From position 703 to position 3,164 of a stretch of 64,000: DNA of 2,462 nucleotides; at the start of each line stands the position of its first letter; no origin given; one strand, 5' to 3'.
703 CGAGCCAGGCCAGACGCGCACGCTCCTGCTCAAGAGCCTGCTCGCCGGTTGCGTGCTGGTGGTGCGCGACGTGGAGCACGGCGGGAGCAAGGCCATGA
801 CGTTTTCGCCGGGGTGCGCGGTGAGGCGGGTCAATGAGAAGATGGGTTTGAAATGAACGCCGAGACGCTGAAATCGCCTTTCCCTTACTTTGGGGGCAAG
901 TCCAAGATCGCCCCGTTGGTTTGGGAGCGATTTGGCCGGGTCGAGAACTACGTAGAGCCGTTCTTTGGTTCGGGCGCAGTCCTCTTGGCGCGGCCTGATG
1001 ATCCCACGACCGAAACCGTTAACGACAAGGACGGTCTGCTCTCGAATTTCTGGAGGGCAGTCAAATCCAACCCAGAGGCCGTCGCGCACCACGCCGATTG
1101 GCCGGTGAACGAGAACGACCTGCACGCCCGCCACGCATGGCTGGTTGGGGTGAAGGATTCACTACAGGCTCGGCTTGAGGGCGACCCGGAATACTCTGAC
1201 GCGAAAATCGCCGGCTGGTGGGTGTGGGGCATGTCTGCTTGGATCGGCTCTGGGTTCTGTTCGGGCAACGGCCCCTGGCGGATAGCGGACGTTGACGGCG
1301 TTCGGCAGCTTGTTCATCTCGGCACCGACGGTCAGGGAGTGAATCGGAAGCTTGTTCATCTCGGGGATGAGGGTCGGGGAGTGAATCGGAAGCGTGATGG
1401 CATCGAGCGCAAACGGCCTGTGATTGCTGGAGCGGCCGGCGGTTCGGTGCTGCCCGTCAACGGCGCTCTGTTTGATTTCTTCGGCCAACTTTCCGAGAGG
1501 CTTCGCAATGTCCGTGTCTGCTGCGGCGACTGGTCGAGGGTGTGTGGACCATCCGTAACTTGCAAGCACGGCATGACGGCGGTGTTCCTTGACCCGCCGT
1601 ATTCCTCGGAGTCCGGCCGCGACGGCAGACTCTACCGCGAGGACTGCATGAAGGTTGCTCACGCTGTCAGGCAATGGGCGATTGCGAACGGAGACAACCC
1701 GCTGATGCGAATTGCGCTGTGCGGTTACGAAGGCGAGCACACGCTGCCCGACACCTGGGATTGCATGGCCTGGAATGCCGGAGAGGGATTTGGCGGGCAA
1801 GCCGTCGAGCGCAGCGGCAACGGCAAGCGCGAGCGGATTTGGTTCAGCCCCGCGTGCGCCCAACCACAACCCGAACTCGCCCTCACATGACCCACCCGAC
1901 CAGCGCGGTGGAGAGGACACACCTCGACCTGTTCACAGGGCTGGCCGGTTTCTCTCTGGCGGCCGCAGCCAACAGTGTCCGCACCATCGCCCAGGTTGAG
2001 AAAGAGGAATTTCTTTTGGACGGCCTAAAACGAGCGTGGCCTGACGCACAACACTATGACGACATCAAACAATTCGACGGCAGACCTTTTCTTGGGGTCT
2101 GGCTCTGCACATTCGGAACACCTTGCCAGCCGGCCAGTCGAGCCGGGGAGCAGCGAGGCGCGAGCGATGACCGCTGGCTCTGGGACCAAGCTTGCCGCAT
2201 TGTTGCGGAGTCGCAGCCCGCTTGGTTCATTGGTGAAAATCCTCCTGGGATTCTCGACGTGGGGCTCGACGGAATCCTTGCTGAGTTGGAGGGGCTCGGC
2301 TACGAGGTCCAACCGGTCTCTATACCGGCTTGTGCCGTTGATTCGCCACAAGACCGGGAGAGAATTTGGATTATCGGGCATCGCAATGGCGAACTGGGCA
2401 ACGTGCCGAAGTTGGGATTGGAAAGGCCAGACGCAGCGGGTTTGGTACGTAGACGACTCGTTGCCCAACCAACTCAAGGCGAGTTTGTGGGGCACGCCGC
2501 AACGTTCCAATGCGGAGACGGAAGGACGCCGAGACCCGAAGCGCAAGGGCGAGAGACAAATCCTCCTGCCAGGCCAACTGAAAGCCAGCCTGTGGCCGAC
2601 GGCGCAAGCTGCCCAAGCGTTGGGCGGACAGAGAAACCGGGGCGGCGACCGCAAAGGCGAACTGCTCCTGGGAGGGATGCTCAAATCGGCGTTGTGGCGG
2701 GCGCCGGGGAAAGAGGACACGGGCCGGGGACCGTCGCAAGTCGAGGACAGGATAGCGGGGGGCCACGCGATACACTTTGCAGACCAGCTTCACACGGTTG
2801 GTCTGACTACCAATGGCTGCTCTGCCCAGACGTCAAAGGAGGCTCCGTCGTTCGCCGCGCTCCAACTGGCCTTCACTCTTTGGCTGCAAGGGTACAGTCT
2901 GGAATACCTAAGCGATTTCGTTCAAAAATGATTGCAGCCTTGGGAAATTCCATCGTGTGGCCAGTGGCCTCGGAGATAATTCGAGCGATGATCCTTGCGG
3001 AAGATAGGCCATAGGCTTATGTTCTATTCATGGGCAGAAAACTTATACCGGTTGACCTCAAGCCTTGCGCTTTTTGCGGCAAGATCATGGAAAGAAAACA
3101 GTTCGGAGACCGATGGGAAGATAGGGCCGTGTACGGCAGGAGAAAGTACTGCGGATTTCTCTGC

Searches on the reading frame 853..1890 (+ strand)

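Call 86: search_protein_families(library=pfam, proteins=[window:853-1890:+], max_evalue=0.001)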
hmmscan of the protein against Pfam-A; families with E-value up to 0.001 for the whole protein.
window:853-1890:+ (345 aa): 1 family
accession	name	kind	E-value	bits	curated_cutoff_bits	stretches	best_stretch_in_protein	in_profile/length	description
PF02086.21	MethyltransfD12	-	9.4e-12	45.6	22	1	12-80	1-72/253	D12 class N6 adenine-specific DNA methyltransferase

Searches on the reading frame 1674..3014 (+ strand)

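Call 86: search_protein_families(library=pfam, proteins=[window:1674-3014:+], max_evalue=0.001)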
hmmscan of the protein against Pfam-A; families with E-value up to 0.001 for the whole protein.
window:1674-3014:+ (446 aa): 1 family
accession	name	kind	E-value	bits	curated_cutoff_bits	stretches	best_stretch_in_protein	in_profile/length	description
PF00145.23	DNA_methylase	-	2.1e-31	110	22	1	84-240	4-165/324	C-5 cytosine-specific DNA methylase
